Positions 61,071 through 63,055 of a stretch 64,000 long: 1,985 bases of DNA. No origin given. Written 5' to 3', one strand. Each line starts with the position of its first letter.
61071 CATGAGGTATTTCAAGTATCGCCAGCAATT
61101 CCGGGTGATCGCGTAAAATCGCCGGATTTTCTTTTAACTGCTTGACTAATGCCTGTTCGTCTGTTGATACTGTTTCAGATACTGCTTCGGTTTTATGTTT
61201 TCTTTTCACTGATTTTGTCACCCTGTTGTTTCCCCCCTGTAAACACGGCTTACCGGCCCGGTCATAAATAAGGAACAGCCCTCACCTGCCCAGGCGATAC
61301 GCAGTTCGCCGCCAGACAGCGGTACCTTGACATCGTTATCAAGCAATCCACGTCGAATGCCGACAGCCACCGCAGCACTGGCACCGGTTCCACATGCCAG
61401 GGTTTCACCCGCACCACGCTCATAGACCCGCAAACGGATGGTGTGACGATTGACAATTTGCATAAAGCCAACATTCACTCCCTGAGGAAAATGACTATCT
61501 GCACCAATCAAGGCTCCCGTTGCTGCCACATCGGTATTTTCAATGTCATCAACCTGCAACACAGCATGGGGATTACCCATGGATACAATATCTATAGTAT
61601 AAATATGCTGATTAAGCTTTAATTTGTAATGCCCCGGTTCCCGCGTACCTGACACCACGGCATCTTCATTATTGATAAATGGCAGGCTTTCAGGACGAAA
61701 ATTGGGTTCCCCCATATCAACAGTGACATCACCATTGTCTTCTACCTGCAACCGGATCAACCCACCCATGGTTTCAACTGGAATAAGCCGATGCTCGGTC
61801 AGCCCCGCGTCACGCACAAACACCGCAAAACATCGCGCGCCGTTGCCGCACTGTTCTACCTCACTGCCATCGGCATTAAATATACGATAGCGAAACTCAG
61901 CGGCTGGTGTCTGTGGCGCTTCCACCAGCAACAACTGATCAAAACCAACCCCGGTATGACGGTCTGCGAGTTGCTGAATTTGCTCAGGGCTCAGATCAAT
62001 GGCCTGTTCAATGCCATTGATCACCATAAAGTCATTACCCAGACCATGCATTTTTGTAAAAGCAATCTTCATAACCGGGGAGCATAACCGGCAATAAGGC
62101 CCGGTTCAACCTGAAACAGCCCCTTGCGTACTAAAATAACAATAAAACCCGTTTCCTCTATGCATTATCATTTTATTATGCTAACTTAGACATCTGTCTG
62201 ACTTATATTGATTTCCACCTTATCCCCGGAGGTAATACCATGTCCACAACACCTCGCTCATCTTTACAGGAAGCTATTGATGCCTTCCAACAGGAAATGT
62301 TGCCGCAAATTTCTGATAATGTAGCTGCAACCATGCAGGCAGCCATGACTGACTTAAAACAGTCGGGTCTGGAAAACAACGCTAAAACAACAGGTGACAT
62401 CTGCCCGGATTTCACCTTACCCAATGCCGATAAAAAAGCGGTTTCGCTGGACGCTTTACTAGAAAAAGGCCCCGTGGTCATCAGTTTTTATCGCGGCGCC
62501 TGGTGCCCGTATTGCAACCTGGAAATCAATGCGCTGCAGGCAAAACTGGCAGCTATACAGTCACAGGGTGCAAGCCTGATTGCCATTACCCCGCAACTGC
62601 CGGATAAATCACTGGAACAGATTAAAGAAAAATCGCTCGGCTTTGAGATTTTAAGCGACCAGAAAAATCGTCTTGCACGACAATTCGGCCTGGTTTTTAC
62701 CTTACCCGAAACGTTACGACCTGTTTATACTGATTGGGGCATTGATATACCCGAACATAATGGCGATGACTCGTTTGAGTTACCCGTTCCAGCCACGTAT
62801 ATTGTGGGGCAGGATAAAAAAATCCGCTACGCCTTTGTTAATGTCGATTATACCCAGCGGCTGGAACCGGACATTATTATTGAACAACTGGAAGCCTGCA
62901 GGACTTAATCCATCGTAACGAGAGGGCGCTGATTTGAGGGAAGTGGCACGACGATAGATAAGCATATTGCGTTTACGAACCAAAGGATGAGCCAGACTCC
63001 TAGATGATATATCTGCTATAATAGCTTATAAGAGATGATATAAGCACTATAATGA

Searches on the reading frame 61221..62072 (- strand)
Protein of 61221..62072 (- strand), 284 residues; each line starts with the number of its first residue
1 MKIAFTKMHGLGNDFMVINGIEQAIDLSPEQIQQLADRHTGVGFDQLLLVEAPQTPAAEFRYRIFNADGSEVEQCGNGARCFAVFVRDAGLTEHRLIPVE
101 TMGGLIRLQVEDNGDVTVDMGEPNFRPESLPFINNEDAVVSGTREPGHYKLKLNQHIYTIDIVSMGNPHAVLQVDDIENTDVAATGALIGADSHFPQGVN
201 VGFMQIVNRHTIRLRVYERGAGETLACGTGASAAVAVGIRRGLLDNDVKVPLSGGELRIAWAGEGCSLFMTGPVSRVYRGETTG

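Call 49: find_encoding_contigs(protein=window:61221-62072:-, flank=10000, max_places=4)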
Protein window:61221-62072:- (284 aa): 2 contigs read that carry it; 1 place shown.
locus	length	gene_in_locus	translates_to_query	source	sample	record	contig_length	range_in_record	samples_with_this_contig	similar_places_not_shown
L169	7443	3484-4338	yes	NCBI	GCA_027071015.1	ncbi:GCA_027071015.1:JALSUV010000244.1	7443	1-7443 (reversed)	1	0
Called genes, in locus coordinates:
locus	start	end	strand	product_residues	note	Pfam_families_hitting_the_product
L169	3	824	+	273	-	?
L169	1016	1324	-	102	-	PF13560:HTH_31, PF01381:HTH_3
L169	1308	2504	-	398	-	PF07804:HipA_C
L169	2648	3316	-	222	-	PF00578:AhpC-TSA, PF08534:Redoxin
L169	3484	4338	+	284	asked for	PF01678:DAP_epimerase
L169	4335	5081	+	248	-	PF04340:DUF484, PF13185:GAF_2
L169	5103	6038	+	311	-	PF02899:Phage_int_SAM_1, PF00589:Phage_integrase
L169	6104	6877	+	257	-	PF03883:H2O2_YaaD, PF21818:DUF6884 (weak)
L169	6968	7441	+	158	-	?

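Call 53: search_protein_families(library=pfam, proteins=[L169:3-824:+], max_evalue=0.01)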
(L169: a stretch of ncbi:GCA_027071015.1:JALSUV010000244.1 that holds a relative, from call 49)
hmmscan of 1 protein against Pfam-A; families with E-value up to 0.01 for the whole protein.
L169:3-824:+ (273 aa): 2 families
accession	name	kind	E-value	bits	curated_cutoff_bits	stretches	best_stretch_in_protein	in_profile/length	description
PF02784.22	Orn_Arg_deC_N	-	5.6e-40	137.7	23.4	1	2-135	107-246/247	Pyridoxal-dependent decarboxylase, pyridoxal binding domain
PF00278.28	Orn_DAP_Arg_deC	-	7.5e-27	93.9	23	1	78-226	5-95/95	Pyridoxal-dependent decarboxylase, C-terminal sheet domain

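Call 60: search_protein_families(library=padloc, proteins=[L169:1308-2504:-, L169:1016-1324:-], max_evalue=0.001)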
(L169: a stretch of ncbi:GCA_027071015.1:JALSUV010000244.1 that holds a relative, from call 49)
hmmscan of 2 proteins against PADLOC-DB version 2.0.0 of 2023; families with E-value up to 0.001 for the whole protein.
L169:1308-2504:- (398 aa): 2 families
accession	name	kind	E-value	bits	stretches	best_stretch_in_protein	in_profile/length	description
PDLC04342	PDC-M03A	-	0.00028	18.5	1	155-314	20-190/299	-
PDLC04340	PDC-M03A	-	0.00029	18.4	1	188-313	51-166/280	-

L169:1016-1324:- (102 aa): 3 families
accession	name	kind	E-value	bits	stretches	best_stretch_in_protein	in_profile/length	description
PDLC02926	HTH_VI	-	9.1e-06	23.9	1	12-54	2-44/92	-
PDLC03949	RmrA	-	0.00025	18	1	16-48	7-39/363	-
PDLC04133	mad1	-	0.00082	17.6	0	22-48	3-29/60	mads_1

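Call 61: search_protein_families(library=ncbifam, proteins=[L169:1308-2504:-, L169:1016-1324:-], max_evalue=0.01)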
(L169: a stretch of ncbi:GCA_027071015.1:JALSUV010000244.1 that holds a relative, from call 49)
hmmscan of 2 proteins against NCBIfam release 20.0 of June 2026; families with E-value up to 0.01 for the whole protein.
L169:1308-2504:- (398 aa): 1 family
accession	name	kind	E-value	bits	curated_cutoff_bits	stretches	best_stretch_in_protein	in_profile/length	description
NF007297.0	PRK09775.1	equivalog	1.1e-05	24.4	401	1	149-315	201-370/446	type II toxin-antitoxin system HipA family toxin YjjJ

L169:1016-1324:- (102 aa): 9 families
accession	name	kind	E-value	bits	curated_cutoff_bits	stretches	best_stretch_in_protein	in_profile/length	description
TIGR03070.1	couple_hipB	subfamily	9.2e-12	44.7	71.65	1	11-62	2-53/58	type II toxin-antitoxin system Y4mF family antitoxin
NF041951.1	phage_RstR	subfamily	1.8e-05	24.9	80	1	12-49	3-40/108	RstR family transcriptional repressor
TIGR00270.2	TIGR00270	equivalog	6.1e-05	22.9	110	1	10-47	74-111/159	multiprotein bridging factor aMBF1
NF058600.1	TransRegSco1979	equivalog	9.7e-05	21.5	350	1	12-64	9-61/280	Sco1979 family transcriptional regulator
NF006015.0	PRK08154.1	subfamily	0.00016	21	204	1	7-56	26-75/314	anaerobic benzoate catabolism transcriptional regulator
NF003162.0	PRK04140.1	equivalog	0.00093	18.3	263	1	14-74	129-190/317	transcriptional regulator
TIGR03830.1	CxxCG_CxxCG_HTH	subfamily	0.0018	18.1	61.8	1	15-61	69-114/127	type II TA system antitoxin MqsA family protein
NF008109.0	PRK10856.1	equivalog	0.0021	17.8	208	1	14-51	17-54/334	cytoskeleton protein RodZ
NF047948.1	male_kill_WMK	equivalog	0.0035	16.8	300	1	16-55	167-206/300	WO male-killing family protein Wmk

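Call 62: list_cluster_members(proteins=[window:61221-62072:-, L169:1311-2504:-, L169:1019-1324:-])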
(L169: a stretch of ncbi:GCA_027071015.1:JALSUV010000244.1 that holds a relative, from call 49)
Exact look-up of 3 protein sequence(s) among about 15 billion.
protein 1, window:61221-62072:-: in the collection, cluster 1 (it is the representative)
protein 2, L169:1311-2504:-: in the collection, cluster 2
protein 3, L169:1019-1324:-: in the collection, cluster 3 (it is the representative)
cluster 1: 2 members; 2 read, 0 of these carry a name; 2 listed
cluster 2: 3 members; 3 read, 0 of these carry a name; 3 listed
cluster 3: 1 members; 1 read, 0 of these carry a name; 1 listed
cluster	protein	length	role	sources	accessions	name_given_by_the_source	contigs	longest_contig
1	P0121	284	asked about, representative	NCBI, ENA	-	-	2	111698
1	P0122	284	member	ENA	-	-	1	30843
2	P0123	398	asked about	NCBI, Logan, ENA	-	-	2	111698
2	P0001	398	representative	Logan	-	-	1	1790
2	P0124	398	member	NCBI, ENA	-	-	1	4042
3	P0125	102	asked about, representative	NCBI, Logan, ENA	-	-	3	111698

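Call 63: find_encoding_contigs(protein=P0123, flank=8000, max_places=4)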
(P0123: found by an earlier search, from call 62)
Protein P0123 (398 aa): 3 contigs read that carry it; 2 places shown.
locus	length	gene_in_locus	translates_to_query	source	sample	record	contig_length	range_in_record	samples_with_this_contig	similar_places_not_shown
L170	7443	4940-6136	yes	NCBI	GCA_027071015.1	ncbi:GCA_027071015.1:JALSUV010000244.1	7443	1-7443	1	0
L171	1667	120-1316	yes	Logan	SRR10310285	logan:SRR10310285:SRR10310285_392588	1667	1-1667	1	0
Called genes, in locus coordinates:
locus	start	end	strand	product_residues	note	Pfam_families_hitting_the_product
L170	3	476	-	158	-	?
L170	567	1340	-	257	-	PF03883:H2O2_YaaD, PF21818:DUF6884 (weak)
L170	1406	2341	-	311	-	PF02899:Phage_int_SAM_1, PF00589:Phage_integrase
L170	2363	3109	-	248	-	PF04340:DUF484, PF13185:GAF_2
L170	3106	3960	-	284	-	PF01678:DAP_epimerase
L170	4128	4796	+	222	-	PF00578:AhpC-TSA, PF08534:Redoxin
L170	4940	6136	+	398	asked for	PF07804:HipA_C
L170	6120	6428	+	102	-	PF13560:HTH_31, PF01381:HTH_3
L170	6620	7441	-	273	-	?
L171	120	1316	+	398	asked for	PF07804:HipA_C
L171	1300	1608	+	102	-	PF13560:HTH_31, PF01381:HTH_3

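Call 69: search_dna_similar(query=P0123, collection=plasmids, mode=protein, max_rows=8)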
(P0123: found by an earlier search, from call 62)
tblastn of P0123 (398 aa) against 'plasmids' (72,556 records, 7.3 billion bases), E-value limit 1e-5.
Records with a match: 822; places in all: 960; records where one place covers at least 80% of the query: 518.
Best place of each record, by identity: <60% 822.
By first word of the organism name: Acinetobacter 193; Agrobacterium 123; Rhizobium 74; Erwinia 33; Bradyrhizobium 25; Sinorhizobium 21; Vibrio 17; Bacteroides 16; Sulfitobacter 15; Parabacteroides 11; and 127 more.
By predicted mobility (MOB-suite, as given by PLSDB): non-mobilizable 410; mobilizable 254; conjugative 158.
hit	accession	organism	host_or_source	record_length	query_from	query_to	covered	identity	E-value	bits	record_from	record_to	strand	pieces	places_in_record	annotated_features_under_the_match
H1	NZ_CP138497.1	Variovorax boronicumulans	Legume root,PacBio whole genome assembly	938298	20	393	94%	35.7%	9e-52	193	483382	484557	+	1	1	HipA domain-containing protein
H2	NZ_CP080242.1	Polymorphobacter sp. PAMC 29334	Megaspora,lichen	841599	8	394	97%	33.2%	1e-43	169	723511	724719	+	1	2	HipA domain-containing protein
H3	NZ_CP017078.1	Novosphingobium resinovorum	single cell,soil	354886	4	378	94%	33.1%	6e-33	138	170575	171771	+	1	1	HipA domain-containing protein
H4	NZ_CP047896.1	Sphingomonas changnyeongensis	Single cell,Fresh water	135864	11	378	92%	33.7%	1e-38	155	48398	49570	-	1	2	HipA domain-containing protein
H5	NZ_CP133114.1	Rhodopseudomonas sp. BAL398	Cell culture,surface waters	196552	6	386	96%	32.0%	7e-43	167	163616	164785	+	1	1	HipA domain-containing protein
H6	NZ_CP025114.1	Bradyrhizobium sp. SK17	whole organism,agricultural soil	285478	6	386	96%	32.0%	7e-43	167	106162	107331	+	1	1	HipA domain-containing protein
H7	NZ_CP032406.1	Rhizobium rosettiformans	Isolation,ex cyanobacteria field sample ...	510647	9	398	98%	31.2%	8e-32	135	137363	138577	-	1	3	type II toxin-antitoxin system HipA family toxin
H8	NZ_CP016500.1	Agrobacterium sp. RAC06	Microbial isolate,Algal phycosphere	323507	9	398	98%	31.2%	9e-32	134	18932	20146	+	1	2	type II toxin-antitoxin system HipA family toxin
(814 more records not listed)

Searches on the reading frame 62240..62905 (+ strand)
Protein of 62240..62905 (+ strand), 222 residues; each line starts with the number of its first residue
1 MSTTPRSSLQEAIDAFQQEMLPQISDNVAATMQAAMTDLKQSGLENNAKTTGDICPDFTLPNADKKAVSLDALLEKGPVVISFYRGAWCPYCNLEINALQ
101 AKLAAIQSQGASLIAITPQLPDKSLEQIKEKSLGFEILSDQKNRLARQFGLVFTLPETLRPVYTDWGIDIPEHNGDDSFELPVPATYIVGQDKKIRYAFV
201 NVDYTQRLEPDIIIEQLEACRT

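Call 6: search_protein_families(library=pfam, proteins=[window:62240-62905:+], max_evalue=0.01)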
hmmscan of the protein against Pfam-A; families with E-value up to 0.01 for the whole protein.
window:62240-62905:+ (222 aa): 3 families
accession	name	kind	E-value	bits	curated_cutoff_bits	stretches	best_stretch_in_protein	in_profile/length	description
PF00578.27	AhpC-TSA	-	1.5e-29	102.9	26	1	52-197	2-123/124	AhpC/TSA family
PF08534.16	Redoxin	-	1.3e-17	64.4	26.6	1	51-205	2-138/148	Redoxin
PF13911.12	AhpC-TSA_2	-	0.00098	19.9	27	1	99-168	2-71/114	AhpC/TSA antioxidant enzyme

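Call 7: search_protein_families(library=ncbifam, proteins=[window:62240-62905:+], max_evalue=0.01)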
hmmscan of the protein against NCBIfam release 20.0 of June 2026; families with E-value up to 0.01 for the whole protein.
window:62240-62905:+ (222 aa): 8 families
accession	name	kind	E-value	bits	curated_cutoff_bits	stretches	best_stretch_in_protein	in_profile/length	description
NF006960.0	PRK09437.1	equivalog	9.3e-15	54.9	140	1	49-151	4-105/156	thioredoxin-dependent thiol peroxidase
NF002854.0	PRK03147.1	subfamily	5.7e-10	39.4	170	1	45-158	32-143/176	thiol-disulfide oxidoreductase ResA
NF040769.1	SelL_rel_redox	subfamily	1.1e-08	34.9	120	1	56-210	4-166/173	SelL-related redox protein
TIGR00385.1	dsbE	subfamily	7.2e-05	22.4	123.15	1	63-158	48-141/173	DsbE family thiol:disulfide interchange protein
NF041202.1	StoA_CxxC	exception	0.00013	21.9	210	1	75-158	50-135/163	endospore biogenesis thiol-disulfide oxidoreductase StoA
NF040737.1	peroxi_PrxU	equivalog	0.0003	20.6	270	1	41-151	28-147/233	thioredoxin-dependent peroxiredoxin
NF009668.0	PRK13189.1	equivalog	0.0058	15.9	211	1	47-154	8-120/224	peroxiredoxin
NF053650.1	PerredPrxQDein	equivalog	0.0088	16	260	0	56-150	2-94/148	thioredoxin-dependent peroxiredoxin PrxQ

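Call 19: find_encoding_contigs(protein=window:62240-62905:+, flank=10000, max_places=6)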
Protein window:62240-62905:+ (222 aa): no gene with exactly this product is on record in the collection.
